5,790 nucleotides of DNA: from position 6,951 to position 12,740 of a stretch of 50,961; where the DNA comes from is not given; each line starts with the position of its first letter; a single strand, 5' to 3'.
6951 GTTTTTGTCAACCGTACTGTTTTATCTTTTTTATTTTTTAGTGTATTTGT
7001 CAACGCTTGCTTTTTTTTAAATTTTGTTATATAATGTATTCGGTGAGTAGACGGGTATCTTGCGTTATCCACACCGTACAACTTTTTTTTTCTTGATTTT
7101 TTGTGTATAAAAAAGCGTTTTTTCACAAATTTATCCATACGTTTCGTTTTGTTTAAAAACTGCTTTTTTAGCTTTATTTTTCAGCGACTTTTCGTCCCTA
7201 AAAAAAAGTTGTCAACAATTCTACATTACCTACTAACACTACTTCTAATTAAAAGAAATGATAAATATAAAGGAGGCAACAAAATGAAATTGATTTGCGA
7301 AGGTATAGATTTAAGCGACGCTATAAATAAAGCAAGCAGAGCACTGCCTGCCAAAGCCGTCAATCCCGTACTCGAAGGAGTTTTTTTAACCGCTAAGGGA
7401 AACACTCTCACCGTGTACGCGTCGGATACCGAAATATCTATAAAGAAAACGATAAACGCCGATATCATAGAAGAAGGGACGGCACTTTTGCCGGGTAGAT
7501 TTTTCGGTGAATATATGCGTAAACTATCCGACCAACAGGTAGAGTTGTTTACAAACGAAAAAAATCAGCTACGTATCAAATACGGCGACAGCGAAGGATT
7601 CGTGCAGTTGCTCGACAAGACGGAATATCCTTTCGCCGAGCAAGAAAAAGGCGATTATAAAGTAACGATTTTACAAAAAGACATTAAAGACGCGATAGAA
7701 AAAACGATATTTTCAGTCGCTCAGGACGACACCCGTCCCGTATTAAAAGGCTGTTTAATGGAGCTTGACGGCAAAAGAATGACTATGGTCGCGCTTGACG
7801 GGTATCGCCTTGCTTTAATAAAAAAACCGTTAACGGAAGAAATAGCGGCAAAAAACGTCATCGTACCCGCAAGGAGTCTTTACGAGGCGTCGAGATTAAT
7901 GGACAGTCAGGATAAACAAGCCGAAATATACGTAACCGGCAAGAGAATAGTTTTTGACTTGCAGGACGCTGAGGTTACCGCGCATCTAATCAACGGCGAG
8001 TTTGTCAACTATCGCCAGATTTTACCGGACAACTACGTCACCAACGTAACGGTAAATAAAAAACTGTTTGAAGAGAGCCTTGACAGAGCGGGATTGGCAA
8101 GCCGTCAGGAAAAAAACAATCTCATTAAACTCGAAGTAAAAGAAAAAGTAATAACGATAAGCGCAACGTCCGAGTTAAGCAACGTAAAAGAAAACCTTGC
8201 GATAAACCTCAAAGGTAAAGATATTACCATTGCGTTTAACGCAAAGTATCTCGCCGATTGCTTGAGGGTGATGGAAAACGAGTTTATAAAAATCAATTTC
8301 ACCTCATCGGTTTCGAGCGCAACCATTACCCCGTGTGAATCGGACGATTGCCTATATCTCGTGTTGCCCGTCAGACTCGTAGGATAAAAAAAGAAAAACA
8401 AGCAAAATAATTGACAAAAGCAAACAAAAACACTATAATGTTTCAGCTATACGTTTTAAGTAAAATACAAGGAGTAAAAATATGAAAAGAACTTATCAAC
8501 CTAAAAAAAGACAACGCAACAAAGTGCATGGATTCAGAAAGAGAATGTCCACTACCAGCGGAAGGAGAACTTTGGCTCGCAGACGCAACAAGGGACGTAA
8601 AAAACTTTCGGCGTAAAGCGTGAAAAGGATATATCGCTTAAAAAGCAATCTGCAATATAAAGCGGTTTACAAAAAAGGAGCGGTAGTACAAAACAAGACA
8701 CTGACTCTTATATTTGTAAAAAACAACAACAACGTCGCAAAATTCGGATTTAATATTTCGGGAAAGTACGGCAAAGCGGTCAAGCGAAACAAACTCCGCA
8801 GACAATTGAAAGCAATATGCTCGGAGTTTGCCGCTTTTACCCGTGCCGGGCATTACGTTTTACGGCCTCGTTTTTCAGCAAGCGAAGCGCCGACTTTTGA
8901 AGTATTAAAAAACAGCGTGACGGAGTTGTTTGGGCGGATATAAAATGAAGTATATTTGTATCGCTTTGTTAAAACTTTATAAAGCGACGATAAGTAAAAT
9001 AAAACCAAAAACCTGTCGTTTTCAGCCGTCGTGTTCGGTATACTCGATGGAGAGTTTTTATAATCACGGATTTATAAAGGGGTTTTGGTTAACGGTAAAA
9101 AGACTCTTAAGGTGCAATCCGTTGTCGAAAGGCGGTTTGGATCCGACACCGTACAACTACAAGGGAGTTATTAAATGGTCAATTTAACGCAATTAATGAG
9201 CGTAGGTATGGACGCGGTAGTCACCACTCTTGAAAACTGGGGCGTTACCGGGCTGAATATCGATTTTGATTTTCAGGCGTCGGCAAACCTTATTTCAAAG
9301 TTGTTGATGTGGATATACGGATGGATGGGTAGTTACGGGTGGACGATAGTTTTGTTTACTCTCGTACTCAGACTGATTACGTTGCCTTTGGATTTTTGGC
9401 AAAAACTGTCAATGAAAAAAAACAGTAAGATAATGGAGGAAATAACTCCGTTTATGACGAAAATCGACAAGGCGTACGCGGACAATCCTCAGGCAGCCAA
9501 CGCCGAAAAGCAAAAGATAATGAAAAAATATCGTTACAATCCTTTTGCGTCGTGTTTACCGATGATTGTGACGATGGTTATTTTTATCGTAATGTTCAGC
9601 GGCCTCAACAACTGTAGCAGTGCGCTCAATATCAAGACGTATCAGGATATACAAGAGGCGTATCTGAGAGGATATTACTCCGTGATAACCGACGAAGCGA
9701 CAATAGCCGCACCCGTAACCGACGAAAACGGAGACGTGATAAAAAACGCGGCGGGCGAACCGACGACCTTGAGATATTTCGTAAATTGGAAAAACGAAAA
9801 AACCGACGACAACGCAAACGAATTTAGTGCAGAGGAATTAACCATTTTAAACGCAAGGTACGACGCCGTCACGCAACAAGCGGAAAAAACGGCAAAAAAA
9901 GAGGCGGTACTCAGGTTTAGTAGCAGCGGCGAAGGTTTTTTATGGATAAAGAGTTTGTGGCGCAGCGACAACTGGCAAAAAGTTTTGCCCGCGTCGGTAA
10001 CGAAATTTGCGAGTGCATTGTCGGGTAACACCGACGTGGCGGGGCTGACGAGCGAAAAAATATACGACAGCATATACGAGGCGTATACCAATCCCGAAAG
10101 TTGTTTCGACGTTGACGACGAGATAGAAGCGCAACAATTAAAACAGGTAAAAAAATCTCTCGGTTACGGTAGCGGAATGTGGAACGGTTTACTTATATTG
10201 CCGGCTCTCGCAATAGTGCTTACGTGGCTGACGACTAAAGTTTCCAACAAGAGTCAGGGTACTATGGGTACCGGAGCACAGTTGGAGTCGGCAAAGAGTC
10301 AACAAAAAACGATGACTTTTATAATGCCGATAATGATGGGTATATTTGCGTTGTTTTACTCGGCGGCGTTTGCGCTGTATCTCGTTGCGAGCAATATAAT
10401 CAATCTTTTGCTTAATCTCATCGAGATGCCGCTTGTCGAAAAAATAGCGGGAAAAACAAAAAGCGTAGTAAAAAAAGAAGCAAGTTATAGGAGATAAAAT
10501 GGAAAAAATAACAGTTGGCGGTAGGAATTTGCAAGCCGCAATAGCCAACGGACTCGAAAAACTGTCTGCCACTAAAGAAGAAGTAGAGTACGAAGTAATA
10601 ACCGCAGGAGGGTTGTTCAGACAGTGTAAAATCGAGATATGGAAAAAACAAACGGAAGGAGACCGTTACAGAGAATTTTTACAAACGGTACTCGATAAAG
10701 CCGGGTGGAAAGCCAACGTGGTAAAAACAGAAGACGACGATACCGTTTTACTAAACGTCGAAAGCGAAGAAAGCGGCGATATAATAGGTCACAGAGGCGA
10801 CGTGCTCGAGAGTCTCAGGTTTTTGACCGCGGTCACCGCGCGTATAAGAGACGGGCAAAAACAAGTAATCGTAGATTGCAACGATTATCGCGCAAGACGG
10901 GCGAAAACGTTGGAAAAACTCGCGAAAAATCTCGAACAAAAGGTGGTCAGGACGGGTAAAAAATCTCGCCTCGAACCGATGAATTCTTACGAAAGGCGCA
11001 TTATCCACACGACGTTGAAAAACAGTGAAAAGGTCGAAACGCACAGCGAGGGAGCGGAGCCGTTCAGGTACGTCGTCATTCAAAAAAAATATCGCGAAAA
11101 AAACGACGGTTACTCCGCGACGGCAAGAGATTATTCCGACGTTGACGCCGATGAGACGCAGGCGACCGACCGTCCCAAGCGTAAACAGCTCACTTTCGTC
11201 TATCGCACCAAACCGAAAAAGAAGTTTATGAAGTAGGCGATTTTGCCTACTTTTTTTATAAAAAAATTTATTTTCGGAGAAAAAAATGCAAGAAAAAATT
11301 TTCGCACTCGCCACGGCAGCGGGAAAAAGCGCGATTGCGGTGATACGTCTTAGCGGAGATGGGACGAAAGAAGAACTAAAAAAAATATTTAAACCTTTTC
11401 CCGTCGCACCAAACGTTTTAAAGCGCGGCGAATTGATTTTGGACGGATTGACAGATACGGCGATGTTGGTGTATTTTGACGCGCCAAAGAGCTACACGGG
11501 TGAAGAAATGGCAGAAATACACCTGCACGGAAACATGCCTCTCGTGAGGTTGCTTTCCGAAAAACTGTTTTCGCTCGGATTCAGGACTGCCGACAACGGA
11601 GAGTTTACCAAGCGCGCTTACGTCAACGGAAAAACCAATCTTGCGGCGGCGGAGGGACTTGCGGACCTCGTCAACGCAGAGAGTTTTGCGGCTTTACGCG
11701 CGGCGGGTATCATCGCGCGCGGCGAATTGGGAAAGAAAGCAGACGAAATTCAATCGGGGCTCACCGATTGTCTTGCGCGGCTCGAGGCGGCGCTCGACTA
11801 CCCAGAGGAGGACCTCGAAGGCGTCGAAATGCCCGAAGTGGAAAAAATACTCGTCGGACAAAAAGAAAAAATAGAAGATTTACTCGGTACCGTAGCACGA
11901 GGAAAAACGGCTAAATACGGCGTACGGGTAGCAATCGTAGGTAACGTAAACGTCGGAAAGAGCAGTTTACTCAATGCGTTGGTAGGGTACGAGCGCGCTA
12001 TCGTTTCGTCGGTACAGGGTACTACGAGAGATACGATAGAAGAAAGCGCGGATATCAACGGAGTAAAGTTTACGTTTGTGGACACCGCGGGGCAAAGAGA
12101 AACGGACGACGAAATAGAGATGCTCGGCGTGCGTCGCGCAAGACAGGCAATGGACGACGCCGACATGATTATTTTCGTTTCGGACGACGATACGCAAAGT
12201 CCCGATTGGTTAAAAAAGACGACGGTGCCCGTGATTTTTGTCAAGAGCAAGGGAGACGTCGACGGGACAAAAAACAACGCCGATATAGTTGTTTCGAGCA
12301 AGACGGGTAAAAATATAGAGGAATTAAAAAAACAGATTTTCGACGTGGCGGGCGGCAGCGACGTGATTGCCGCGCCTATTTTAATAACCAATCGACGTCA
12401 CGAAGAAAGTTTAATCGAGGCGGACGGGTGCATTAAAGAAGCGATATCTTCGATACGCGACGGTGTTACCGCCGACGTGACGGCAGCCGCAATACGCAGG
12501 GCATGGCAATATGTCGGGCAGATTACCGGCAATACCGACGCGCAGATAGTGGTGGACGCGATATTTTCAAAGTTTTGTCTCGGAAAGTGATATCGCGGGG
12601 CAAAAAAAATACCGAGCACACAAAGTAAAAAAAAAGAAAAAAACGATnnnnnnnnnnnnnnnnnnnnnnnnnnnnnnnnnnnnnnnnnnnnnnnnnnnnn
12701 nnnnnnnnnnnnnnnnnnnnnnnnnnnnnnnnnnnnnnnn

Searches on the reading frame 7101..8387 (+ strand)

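Call 11: search_protein_families(library=pfam, proteins=[window:7101-8387:+])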
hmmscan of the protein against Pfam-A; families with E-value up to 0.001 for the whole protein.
window:7101-8387:+ (428 aa): 3 families
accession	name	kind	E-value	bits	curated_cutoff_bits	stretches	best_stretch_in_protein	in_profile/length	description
PF00712.24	DNA_pol3_beta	-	7.5e-37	126.6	24.4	3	62-177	1-117/120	DNA polymerase III beta subunit, N-terminal domain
PF02767.21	DNA_pol3_beta_2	-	1.3e-32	112.9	27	2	190-301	2-114/116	DNA polymerase III beta subunit, central domain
PF02768.20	DNA_pol3_beta_3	-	5.8e-29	100.8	27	1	305-425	1-121/121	DNA polymerase III beta subunit, C-terminal domain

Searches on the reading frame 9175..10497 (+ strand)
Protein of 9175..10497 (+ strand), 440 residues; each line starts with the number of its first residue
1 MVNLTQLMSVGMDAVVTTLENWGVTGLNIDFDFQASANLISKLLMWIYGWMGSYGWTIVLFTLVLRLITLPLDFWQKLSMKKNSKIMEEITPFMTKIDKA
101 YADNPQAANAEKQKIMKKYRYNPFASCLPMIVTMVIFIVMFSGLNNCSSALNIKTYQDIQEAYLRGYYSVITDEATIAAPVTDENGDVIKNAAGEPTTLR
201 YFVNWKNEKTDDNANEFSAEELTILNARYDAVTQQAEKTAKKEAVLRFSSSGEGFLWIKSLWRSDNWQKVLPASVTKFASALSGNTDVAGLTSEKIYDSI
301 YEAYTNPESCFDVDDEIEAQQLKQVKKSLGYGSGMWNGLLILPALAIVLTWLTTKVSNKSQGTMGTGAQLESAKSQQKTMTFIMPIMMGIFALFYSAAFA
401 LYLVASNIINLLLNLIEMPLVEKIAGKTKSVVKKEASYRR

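Call 42: search_protein_families(library=pfam, proteins=[window:9175-10497:+])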
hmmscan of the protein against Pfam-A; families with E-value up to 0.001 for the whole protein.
window:9175-10497:+ (440 aa): 1 family
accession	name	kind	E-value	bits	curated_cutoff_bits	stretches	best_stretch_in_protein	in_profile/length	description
PF02096.25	60KD_IMP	-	4.7e-32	111.7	35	1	54-415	1-159/163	60Kd inner membrane protein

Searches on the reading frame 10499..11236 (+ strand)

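Call 42: search_protein_families(library=pfam, proteins=[window:10499-11236:+])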
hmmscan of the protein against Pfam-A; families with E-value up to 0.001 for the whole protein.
window:10499-11236:+ (245 aa): 3 families
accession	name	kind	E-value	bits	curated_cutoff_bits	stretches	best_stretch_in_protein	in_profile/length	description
PF01424.28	R3H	-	5.8e-21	74.7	26.8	1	136-196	1-60/60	R3H domain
PF13083.13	KH_KhpA-B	-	5e-08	33.2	32.1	1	59-124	6-70/73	KhpA/KhpB, KH domain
PF14804.11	Jag_N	-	4.8e-07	30.5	25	1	8-37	3-32/50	Jag N-terminus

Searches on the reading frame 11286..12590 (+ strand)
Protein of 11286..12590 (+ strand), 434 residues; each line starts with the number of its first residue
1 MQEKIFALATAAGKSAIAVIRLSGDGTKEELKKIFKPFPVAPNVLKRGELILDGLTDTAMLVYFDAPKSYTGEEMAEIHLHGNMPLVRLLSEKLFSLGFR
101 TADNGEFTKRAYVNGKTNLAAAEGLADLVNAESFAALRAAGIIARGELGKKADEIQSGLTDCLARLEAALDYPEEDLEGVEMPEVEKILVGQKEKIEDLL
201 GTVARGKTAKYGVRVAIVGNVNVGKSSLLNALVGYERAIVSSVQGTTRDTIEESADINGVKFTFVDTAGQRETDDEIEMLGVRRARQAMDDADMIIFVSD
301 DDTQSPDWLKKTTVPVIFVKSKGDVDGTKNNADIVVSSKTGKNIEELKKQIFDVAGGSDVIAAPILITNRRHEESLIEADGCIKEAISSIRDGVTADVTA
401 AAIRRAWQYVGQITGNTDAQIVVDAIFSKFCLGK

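Call 42: search_protein_families(library=pfam, proteins=[window:11286-12590:+])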
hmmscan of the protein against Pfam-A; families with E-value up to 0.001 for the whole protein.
window:11286-12590:+ (434 aa): 7 families
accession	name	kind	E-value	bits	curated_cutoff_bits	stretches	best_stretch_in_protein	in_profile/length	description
PF12631.12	MnmE_helical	-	4.4e-44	151.5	40.1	1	119-431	1-211/211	MnmE helical domain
PF10396.14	TrmE_N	-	4.5e-31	107.9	29.8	1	5-116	2-117/117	GTP-binding protein TrmE N-terminus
PF01926.29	MMR_HSR1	-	4e-24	85.3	21.9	1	214-309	1-100/113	50S ribosome-binding GTPase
PF02421.24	FeoB_N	-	2.2e-07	31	27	1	214-300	2-87/156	Ferrous iron transport protein B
PF00350.29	Dynamin_N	-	6.9e-07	29.9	27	1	215-251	1-36/168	Dynamin family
PF08477.19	Roc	-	4.1e-06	27.5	27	1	214-311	1-101/119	Ras of Complex, Roc, domain of DAPkinase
PF00071.28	Ras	-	0.00064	19.8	21.6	0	215-273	2-61/162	Ras family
